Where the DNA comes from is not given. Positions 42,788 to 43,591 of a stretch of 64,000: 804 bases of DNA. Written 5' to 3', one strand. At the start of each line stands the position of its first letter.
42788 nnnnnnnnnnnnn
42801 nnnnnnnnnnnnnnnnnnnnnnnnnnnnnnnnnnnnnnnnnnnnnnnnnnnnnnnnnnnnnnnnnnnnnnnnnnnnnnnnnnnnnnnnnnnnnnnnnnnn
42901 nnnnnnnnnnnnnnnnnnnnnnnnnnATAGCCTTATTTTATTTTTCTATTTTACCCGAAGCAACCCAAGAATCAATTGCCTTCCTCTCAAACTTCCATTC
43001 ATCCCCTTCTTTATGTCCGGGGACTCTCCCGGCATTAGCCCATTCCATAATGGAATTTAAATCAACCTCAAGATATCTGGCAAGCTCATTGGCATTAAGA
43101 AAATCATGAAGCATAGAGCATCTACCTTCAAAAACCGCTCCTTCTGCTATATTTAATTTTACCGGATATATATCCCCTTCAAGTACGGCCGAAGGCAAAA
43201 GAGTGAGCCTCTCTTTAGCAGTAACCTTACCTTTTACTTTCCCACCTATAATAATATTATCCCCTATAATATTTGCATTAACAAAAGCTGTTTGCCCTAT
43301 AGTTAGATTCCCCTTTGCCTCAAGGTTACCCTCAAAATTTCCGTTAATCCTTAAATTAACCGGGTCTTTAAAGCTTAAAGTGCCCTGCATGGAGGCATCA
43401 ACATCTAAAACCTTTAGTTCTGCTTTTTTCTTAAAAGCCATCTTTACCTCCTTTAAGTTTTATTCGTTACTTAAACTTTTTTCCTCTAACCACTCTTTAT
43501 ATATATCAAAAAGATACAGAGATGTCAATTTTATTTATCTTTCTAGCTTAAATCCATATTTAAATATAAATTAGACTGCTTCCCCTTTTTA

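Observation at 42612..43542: Bactofilin-HTH fusion next to a membrane-anchored HTH paralog, with their own consensus promoter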

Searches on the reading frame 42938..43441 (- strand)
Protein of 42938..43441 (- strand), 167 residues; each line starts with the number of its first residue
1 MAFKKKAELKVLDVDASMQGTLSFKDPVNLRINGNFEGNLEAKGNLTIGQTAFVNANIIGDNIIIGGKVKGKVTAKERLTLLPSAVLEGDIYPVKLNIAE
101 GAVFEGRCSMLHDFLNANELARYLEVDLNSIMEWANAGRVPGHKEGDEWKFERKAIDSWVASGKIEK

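Call 3: search_protein_families(library=pfam, proteins=[window:42938-43441:-], max_evalue=1)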
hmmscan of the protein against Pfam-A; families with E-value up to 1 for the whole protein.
window:42938-43441:- (167 aa): 3 families
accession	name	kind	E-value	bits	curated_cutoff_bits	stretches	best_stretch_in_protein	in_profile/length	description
PF04519.19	Bactofilin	-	2.5e-25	89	27.9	1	11-108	2-97/98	Polymer-forming cytoskeletal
PF12728.13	HTH_17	-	2.2e-09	37.9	27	1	114-163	1-50/51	Helix-turn-helix domain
PF21305.2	type_II_gspD_N0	-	0.018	15.3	27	1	55-75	15-35/71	GspD-like, N0 domain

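Call 4: search_protein_families(library=ncbifam, proteins=[window:42938-43441:-], max_evalue=1)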
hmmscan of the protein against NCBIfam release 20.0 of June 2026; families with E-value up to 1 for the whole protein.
window:42938-43441:- (167 aa): 5 families
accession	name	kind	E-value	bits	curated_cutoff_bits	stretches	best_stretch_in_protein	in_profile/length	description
NF047737.1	antiphage_MADS1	equivalog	6.6e-12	45.5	80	1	115-160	4-49/49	methylation-associated defense system helix-turn-helix domain-containing protein MAD1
TIGR01764.1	excise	domain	2.1e-05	24.8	28.8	1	118-161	5-48/49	excisionase family DNA-binding protein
NF033787.1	HTH_BldC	subfamily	0.019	14.8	77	1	115-140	3-28/49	BldC family transcriptional regulator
NF011715.0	PRK15136.1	equivalog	0.067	11.8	563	1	29-83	251-304/390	multidrug efflux MFS transporter periplasmic adaptor subunit EmrA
NF046037.1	carphisopro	domain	0.09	13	38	0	118-143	12-37/54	carph-isopro domain-containing protein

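Call 6: find_homologous_proteins(query=window:42938-43441:-, max_evalue=0.001)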
Query window:42938-43441:- (167 aa): 2060 proteins with E <= 0.001 among 2152 candidates; the best 120 are listed.
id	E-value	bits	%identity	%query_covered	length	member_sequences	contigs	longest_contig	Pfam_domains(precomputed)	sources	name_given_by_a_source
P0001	1.6e-104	365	100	100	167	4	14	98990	PF12728.14,PF04519.20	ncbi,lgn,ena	ncbi:MAG: polymer-forming cytoskeletal protein [Candidatus Omnitrophota bacterium]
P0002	1.4e-93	329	88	100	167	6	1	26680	PF12728.14,PF04519.20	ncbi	-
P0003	4.9e-90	317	86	99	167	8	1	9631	PF12728.14,PF04519.20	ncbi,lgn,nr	ncbi:MAG: polymer-forming cytoskeletal protein [Candidatus Omnitrophica bacterium]|nr:polymer-formin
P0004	1.7e-89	316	85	100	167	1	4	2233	PF12728.14,PF04519.20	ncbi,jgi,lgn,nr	ncbi:MAG: helix-turn-helix domain-containing protein [Candidatus Omnitrophica bacterium]|nr:helix-tu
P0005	8.1e-89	314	85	100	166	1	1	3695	PF12728.14,PF04519.20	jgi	jgi:excisionase family DNA binding protein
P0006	1.5e-88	313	85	100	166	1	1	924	PF12728.14,PF04519.20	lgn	-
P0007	2.3e-88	312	83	100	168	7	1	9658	PF12728.14,PF04519.20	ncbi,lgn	-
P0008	4.7e-88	311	80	100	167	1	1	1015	PF12728.14,PF04519.20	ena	-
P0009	6.8e-88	310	80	100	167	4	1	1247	PF12728.14,PF04519.20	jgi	-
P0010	9.7e-88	310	81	99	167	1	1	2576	PF12728.14,PF04519.20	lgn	-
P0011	1.1e-87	310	82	100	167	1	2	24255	PF12728.14,PF04519.20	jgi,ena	-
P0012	1.2e-87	310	82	100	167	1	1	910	PF12728.14,PF04519.20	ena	-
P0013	1.2e-87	310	81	100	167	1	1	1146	PF12728.14,PF04519.20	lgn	-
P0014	1.3e-87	310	81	100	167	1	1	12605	PF12728.14,PF04519.20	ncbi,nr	ncbi:MAG: polymer-forming cytoskeletal protein [Candidatus Omnitrophica bacterium]|nr:polymer-formin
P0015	1.4e-87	309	82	100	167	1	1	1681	PF12728.14,PF04519.20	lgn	-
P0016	1.4e-87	309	82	100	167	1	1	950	PF12728.14,PF04519.20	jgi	-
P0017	1.6e-87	309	81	100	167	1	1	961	PF12728.14,PF04519.20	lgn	-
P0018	1.7e-87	309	84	100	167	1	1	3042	PF12728.14,PF04519.20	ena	-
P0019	1.8e-87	309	83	100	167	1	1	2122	PF12728.14,PF04519.20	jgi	jgi:excisionase family DNA binding protein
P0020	1.9e-87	309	82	99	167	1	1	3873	PF12728.14,PF04519.20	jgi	jgi:excisionase family DNA binding protein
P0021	2.0e-87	309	81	100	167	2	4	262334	PF12728.14,PF04519.20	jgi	jgi:excisionase family DNA binding protein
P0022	2.1e-87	309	82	99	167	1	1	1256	PF12728.14,PF04519.20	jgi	jgi:excisionase family DNA binding protein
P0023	2.3e-87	309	83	100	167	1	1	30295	PF12728.14,PF04519.20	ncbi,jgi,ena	ncbi:MAG: polymer-forming cytoskeletal protein [Candidatus Omnitrophota bacterium]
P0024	2.8e-87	309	81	100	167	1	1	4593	PF12728.14,PF04519.20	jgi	jgi:excisionase family DNA binding protein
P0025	3.8e-87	308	81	99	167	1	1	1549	PF12728.14,PF04519.20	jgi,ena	-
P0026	5.1e-87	308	81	99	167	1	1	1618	PF12728.14,PF04519.20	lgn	-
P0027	5.6e-87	308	81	100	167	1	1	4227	PF12728.14,PF04519.20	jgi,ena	-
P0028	5.6e-87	308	81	100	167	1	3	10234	PF12728.14,PF04519.20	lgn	-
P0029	5.8e-87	307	81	100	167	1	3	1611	PF12728.14,PF04519.20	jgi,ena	-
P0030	7.7e-87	307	81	99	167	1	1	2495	PF12728.14,PF04519.20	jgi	-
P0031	9.5e-87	307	81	100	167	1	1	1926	PF12728.14,PF04519.20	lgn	-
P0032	9.9e-87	307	81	99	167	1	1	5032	PF12728.14,PF04519.20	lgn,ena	-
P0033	1.1e-86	307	80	100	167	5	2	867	PF12728.14,PF04519.20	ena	-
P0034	1.1e-86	307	81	100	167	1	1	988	PF12728.14,PF04519.20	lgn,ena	-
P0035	1.1e-86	307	80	100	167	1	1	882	PF12728.14,PF04519.20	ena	-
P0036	1.3e-86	306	80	100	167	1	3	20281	PF12728.14,PF04519.20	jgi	jgi:excisionase family DNA binding protein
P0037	1.3e-86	306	80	99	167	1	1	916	PF12728.14,PF04519.20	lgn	-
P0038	1.6e-86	306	81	100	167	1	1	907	PF12728.14,PF04519.20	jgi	-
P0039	1.8e-86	306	81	99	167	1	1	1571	PF12728.14,PF04519.20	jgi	-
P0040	2.0e-86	306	81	100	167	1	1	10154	PF12728.14,PF04519.20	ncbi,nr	ncbi:MAG: polymer-forming cytoskeletal protein [Candidatus Omnitrophica bacterium]|nr:polymer-formin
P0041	2.0e-86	306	81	100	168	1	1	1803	PF12728.14,PF04519.20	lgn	-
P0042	2.6e-86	305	81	100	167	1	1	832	PF12728.14,PF04519.20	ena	-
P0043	2.7e-86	305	79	100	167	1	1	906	PF12728.14,PF04519.20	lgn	-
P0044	2.7e-86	305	81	100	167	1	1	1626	PF12728.14,PF04519.20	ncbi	-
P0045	2.8e-86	305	80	100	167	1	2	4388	PF12728.14,PF04519.20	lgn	-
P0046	3.0e-86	305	82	100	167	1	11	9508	PF12728.14,PF04519.20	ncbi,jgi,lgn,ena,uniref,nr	ncbi:MAG: cell shape determination protein CcmA [Candidatus Omnitrophica bacterium CG08_land_8_20_14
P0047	3.4e-86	305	80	100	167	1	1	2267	PF12728.14,PF04519.20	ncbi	-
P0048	3.5e-86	305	79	100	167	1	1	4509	PF12728.14,PF04519.20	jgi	jgi:excisionase family DNA binding protein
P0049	4.0e-86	305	81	100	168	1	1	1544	PF12728.14,PF04519.20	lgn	-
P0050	4.8e-86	304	80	100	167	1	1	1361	PF12728.14,PF04519.20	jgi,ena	-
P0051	5.2e-86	304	80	100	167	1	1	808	PF12728.14,PF04519.20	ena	-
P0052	5.4e-86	304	78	100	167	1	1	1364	PF12728.14,PF04519.20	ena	-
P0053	5.5e-86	304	80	100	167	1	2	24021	PF12728.14,PF04519.20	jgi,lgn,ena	-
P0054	5.8e-86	304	79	100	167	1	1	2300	PF12728.14,PF04519.20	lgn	-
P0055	6.8e-86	304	79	100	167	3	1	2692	PF12728.14,PF04519.20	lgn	-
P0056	7.0e-86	304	81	100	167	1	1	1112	PF12728.14,PF04519.20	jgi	jgi:excisionase family DNA binding protein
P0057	7.1e-86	304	80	100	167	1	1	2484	PF12728.14,PF04519.20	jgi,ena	-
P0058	7.1e-86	304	80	99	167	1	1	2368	PF12728.14,PF04519.20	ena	-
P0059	7.2e-86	304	80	99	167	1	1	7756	PF12728.14,PF04519.20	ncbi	-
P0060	7.5e-86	304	80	100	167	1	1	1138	PF12728.14,PF04519.20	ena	-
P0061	7.8e-86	304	79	100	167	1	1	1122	PF12728.14,PF04519.20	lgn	-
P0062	8.0e-86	304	80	100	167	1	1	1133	PF12728.14,PF04519.20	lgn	-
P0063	8.3e-86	304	82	99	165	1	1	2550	PF12728.14,PF04519.20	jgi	jgi:excisionase family DNA binding protein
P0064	8.5e-86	304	80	100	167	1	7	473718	PF12728.14,PF04519.20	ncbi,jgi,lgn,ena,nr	ncbi:MAG: polymer-forming cytoskeletal protein [Candidatus Omnitrophica bacterium]|nr:polymer-formin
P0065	8.7e-86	304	80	100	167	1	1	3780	PF12728.14,PF04519.20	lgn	-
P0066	9.3e-86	304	79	100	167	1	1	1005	PF12728.14,PF04519.20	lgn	-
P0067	1.0e-85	303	79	100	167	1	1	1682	PF12728.14,PF04519.20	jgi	-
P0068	1.1e-85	303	81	99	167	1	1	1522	PF12728.14,PF04519.20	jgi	jgi:excisionase family DNA binding protein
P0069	1.1e-85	303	78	100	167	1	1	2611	PF12728.14,PF04519.20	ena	-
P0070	1.1e-85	303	80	100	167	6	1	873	PF12728.14,PF04519.20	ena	-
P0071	1.1e-85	303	80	100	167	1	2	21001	PF12728.14,PF04519.20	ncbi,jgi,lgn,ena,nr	ncbi:MAG: polymer-forming cytoskeletal protein [Candidatus Omnitrophica bacterium]|nr:polymer-formin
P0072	1.1e-85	303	80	100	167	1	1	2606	PF12728.14,PF04519.20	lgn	-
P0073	1.1e-85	303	80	100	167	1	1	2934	PF12728.14,PF04519.20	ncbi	-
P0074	1.2e-85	303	80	100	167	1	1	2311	PF12728.14,PF04519.20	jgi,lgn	-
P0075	1.2e-85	303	81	100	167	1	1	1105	PF12728.14,PF04519.20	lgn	-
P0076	1.3e-85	303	81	100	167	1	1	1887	PF12728.14,PF04519.20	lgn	-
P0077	1.4e-85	303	79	100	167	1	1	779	PF12728.14,PF04519.20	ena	-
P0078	1.5e-85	303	81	100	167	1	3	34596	PF12728.14,PF04519.20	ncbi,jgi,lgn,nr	ncbi:MAG: polymer-forming cytoskeletal protein [Candidatus Omnitrophica bacterium]|nr:polymer-formin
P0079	1.5e-85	303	80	100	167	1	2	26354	PF12728.14,PF04519.20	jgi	jgi:excisionase family DNA binding protein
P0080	1.7e-85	303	79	100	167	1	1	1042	PF12728.14,PF04519.20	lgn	-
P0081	1.7e-85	303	81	100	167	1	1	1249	PF12728.14,PF04519.20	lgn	-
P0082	1.8e-85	303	81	100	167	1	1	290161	PF12728.14,PF04519.20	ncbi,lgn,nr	ncbi:MAG: polymer-forming cytoskeletal protein [Candidatus Omnitrophota bacterium]|nr:polymer-formin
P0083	1.9e-85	303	81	99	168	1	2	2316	PF12728.14,PF04519.20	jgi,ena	-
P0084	2.0e-85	303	79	100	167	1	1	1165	PF12728.14,PF04519.20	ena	-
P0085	2.0e-85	302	78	100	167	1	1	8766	PF12728.14,PF04519.20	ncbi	-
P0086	2.0e-85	302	79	100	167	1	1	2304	PF12728.14,PF04519.20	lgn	-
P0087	2.1e-85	302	80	100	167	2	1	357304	PF12728.14,PF04519.20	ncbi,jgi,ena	ncbi:MAG: polymer-forming cytoskeletal protein [Candidatus Omnitrophota bacterium]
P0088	2.2e-85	302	81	100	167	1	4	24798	PF12728.14,PF04519.20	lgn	-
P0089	2.2e-85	302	80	100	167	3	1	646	PF12728.14,PF04519.20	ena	-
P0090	2.5e-85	302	80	100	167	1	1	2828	PF12728.14,PF04519.20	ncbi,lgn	-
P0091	2.6e-85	302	80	100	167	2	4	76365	PF12728.14,PF04519.20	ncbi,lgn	-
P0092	2.6e-85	302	81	100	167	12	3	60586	PF12728.14,PF04519.20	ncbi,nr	ncbi:MAG: polymer-forming cytoskeletal protein [Candidatus Omnitrophica bacterium]|nr:polymer-formin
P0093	2.6e-85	302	78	100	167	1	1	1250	PF12728.14,PF04519.20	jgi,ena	-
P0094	2.7e-85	302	80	99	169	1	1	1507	PF12728.14,PF04519.20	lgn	-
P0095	2.7e-85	302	78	100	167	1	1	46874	PF12728.14,PF04519.20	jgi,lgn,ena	-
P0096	2.8e-85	302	80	100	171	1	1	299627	PF12728.14,PF04519.20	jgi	jgi:excisionase family DNA binding protein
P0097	2.9e-85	302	78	100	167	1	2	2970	PF12728.14,PF04519.20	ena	-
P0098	3.0e-85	302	81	100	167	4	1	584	PF12728.14,PF04519.20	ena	-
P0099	3.0e-85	302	80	100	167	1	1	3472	PF12728.14,PF04519.20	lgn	-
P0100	3.3e-85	302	80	100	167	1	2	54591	PF12728.14,PF04519.20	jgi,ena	-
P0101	3.3e-85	302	79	99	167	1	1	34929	PF12728.14,PF04519.20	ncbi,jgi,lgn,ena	ncbi:MAG: polymer-forming cytoskeletal protein [Candidatus Omnitrophota bacterium]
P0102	3.5e-85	302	80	100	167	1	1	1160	PF12728.14,PF04519.20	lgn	-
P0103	3.8e-85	302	81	100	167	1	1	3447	PF12728.14,PF04519.20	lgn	-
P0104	4.1e-85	301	80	100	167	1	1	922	PF12728.14,PF04519.20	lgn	-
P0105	4.1e-85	301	80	100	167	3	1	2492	PF12728.14,PF04519.20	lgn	-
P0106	4.5e-85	301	79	99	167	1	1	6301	PF12728.14,PF04519.20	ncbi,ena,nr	ncbi:MAG TPA: polymer-forming cytoskeletal protein [Candidatus Margulisiibacteriota bacterium]|nr:po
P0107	4.5e-85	301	78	100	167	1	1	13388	PF12728.14,PF04519.20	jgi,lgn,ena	-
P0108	4.7e-85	301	78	100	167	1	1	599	PF12728.14,PF04519.20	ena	-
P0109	4.9e-85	301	77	100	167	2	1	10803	PF12728.14,PF04519.20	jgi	-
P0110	4.9e-85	301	81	99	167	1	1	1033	PF12728.14,PF04519.20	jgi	jgi:excisionase family DNA binding protein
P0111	5.0e-85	301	78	100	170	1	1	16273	PF12728.14,PF04519.20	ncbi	ncbi:MAG: polymer-forming cytoskeletal protein [Candidatus Omnitrophota bacterium]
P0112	5.0e-85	301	79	100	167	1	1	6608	PF12728.14,PF04519.20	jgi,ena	-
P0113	5.0e-85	301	79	100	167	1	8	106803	PF12728.14,PF04519.20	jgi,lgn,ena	jgi:excisionase family DNA binding protein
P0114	5.1e-85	301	80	100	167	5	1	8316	PF12728.14,PF04519.20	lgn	-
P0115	5.2e-85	301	81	100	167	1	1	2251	PF12728.14,PF04519.20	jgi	jgi:excisionase family DNA binding protein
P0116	5.3e-85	301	78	100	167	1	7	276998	PF12728.14,PF04519.20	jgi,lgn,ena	jgi:excisionase family DNA binding protein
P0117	5.6e-85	301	82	100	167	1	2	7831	PF12728.14,PF04519.20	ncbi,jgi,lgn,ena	-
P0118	6.0e-85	301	82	100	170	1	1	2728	PF12728.14,PF04519.20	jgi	-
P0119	6.0e-85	301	78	100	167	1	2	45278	PF12728.14,PF04519.20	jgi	jgi:excisionase family DNA binding protein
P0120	6.5e-85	301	79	100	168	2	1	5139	PF12728.14,PF04519.20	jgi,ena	-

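Call 9: find_encoding_contigs(protein=window:42938-43441:-, flank=6000, max_places=6)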
Protein window:42938-43441:- (167 aa): 20 contigs read that carry it; 6 places shown.
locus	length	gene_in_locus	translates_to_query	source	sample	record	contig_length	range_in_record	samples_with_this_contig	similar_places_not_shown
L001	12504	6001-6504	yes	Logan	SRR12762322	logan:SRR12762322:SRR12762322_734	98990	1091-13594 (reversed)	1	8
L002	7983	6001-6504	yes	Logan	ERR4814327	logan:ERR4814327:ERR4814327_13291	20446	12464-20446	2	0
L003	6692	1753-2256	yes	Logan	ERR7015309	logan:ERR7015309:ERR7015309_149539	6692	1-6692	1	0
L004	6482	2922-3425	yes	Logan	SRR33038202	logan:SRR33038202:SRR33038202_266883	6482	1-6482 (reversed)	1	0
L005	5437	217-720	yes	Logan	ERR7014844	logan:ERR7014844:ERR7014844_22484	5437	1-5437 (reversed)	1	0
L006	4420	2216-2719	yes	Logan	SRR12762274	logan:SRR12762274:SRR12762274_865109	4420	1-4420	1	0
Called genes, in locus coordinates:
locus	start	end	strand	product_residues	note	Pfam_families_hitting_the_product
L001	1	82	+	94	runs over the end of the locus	PF02686:GatC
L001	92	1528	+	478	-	PF01425:Amidase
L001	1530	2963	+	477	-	PF02934:GatB_N, PF02637:GatB_Yqey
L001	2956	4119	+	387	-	PF22694:CtpB_N-like, PF00595:PDZ (weak), PF13180:PDZ_2, PF17820:PDZ_6, PF03572:Peptidase_S41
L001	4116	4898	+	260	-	PF04748:Polysacc_deac_2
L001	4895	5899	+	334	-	PF22521:HypF_C_2 (faint), PF00814:TsaD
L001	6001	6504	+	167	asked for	PF04519:Bactofilin, PF12728:HTH_17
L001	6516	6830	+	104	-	PF12728:HTH_17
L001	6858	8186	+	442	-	PF04060:FeS, PF03599:CdhD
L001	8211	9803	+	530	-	PF00111:Fer2 (weak), PF13510:Fer2_4 (weak), PF17651:Raco_middle, PF14574:RACo_C_ter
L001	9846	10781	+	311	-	PF03599:CdhD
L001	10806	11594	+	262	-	PF03599:CdhD, PF00809:Pterin_bind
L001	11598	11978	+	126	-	PF01219:DAGK_prokar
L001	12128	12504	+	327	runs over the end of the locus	PF01171:ATP_bind_3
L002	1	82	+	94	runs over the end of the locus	PF02686:GatC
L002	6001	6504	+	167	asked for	PF04519:Bactofilin, PF12728:HTH_17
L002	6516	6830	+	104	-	PF12728:HTH_17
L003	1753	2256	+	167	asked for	PF04519:Bactofilin, PF12728:HTH_17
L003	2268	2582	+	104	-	PF12728:HTH_17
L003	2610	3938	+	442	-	PF04060:FeS, PF03599:CdhD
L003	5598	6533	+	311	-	PF03599:CdhD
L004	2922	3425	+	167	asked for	PF04519:Bactofilin, PF12728:HTH_17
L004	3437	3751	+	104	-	PF12728:HTH_17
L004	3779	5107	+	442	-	PF04060:FeS, PF03599:CdhD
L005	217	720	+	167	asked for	PF04519:Bactofilin, PF12728:HTH_17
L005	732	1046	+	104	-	PF12728:HTH_17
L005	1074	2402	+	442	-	PF04060:FeS, PF03599:CdhD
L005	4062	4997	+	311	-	PF03599:CdhD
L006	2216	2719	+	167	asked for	PF04519:Bactofilin, PF12728:HTH_17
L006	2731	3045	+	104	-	PF12728:HTH_17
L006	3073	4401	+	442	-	PF04060:FeS, PF03599:CdhD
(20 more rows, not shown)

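Call 14: search_protein_representatives(protein=window:42938-43441:-)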
Query: 167 residues. Proteins with E-value up to 0.001 (for the whole library): 11472; up to 1e-10: 694; up to 1e-30: 22. The best 150 are listed.
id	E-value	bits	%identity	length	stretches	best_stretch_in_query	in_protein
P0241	1.7e-54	200.3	59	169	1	4-165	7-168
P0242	7.4e-45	168.9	68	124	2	1-77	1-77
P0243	1.3e-44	168.1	56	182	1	6-165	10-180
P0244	2.8e-43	163.8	51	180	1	7-165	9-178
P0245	5.0e-42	159.7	52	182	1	5-165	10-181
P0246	1.0e-41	158.7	52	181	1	7-165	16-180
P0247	6.6e-41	156.1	53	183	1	5-165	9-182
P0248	2.9e-40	154.0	51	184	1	6-166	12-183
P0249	7.2e-40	152.7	69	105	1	18-122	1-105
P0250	8.6e-40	152.4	47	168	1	4-161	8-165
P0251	1.5e-38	148.5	47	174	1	7-163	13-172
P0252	5.1e-38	146.7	48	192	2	9-119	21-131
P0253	1.9e-37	144.8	45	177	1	8-166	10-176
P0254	5.0e-37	143.5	46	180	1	9-162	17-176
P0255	4.8e-36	140.3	45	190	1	8-166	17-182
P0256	1.4e-35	138.7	50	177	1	9-165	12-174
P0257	5.6e-34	133.5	46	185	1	6-165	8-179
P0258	8.7e-34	132.9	44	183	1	3-161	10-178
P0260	6.0e-33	130.2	47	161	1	18-165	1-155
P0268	3.0e-25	105.2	37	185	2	5-119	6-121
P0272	2.2e-24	102.3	47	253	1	7-122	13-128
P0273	5.3e-24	101.1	37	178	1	7-164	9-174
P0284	1.6e-20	89.8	50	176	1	7-107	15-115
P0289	2.1e-19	86.2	45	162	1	6-113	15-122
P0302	1.7e-17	80.0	32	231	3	108-161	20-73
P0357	2.1e-14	69.9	26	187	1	12-163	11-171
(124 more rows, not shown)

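Call 18: find_related_loci(query=A4, collection=genome_contigs, flank=4000)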
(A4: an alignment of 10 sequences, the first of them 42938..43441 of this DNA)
Query A4 (167 aa) in genome_contigs; peptide patterns used: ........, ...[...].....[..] (x = any residue, [..] = any of these).
489 stretches matched a pattern; 466 encode a relative of the query (tblastn E <= 1e-3); the best 80 are kept; 80 distinct loci.
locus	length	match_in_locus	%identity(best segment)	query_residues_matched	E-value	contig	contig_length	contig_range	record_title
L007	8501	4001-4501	95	1-167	2e-105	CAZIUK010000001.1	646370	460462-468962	MAG TPA_asm: uncultured Planctomycetales bacterium isolate binchicken_co154_195 genome assembly, contig: NODE_1_length_6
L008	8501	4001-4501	88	1-167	6e-99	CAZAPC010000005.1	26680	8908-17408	MAG TPA_asm: uncultured Planctomycetales bacterium isolate SRP098346_co1_103 genome assembly, contig: NODE_1395_length_2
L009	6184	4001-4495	86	1-165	6e-96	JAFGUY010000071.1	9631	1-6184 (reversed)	MAG: Candidatus Omnitrophota bacterium isolate ZodW_Metabat.114 k87_9367285, whole genome shotgun sequence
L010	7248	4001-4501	84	1-167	8e-95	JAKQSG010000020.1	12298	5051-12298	MAG: Candidatus Omnitrophota bacterium isolate USMO_metabat.104 k141_196597, whole genome shotgun sequence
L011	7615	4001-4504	83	1-167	2e-94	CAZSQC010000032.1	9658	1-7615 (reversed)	MAG TPA_asm: uncultured Planctomycetales bacterium isolate SRP278252_co2_861 genome assembly, contig: NODE_14930_length_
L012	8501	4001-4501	83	1-167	3e-94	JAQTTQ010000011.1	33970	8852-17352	MAG: Candidatus Omnitrophota bacterium isolate STB_44 NODE_2698_length_33970_cov_7.166120_Sandtown_B, whole genome shotg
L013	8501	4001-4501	83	1-167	2e-93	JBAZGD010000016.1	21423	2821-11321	MAG: Candidatus Omnitrophota bacterium isolate SO_2017_LW3_36 NODE_6417_length_21423_cov_2.220605_LW162_2017, whole geno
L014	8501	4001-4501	81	1-167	3e-92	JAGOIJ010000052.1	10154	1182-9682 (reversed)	MAG: Candidatus Omnitrophota bacterium isolate Go_SlDig_bin_191 Go_SlDig_20328_length_10154_cov_4.179316, whole genome s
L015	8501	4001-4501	80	1-167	6e-92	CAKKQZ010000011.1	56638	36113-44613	Omnitrophica bacterium GWA2_41_15 isolate Hainich-H51-bin231-1 genome assembly, contig: H51-bin231_1_Hain_H51_02um_R1_14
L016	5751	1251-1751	80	1-167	6e-92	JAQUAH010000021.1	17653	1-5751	MAG: Candidatus Omnitrophota bacterium isolate STC_8 NODE_6829_length_17653_cov_2.769828_Sandtown_C, whole genome shotgu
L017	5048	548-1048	82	1-167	6e-92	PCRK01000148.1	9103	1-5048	MAG: Candidatus Omnitrophica bacterium CG23_combo_of_CG06-09_8_20_14_all_41_10 CG23_scaffold_5932_c, whole genome shotgu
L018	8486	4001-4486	81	1-162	9e-92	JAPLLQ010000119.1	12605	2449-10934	MAG: Candidatus Omnitrophota bacterium isolate LacPavin_0419_WC90_MAG_41_7 LacPavin_0419_WC90_scaffold_365018, whole gen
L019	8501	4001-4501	80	1-167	4e-91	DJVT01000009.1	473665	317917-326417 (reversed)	MAG TPA_asm: Candidatus Omnitrophica bacterium UBA6249 UBA6249_contig_15086, whole genome shotgun sequence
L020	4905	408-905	79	1-166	4e-91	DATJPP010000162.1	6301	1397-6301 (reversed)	MAG TPA_asm: Candidatus Margulisiibacteriota bacterium isolate SMAG_U14916 k141_4505588, whole genome shotgun sequence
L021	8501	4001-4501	80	1-167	1e-90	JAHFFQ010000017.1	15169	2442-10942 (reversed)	MAG: Candidatus Omnitrophota bacterium isolate nzgw296 NODE_3789_length_15170_cov_4.545153, whole genome shotgun sequenc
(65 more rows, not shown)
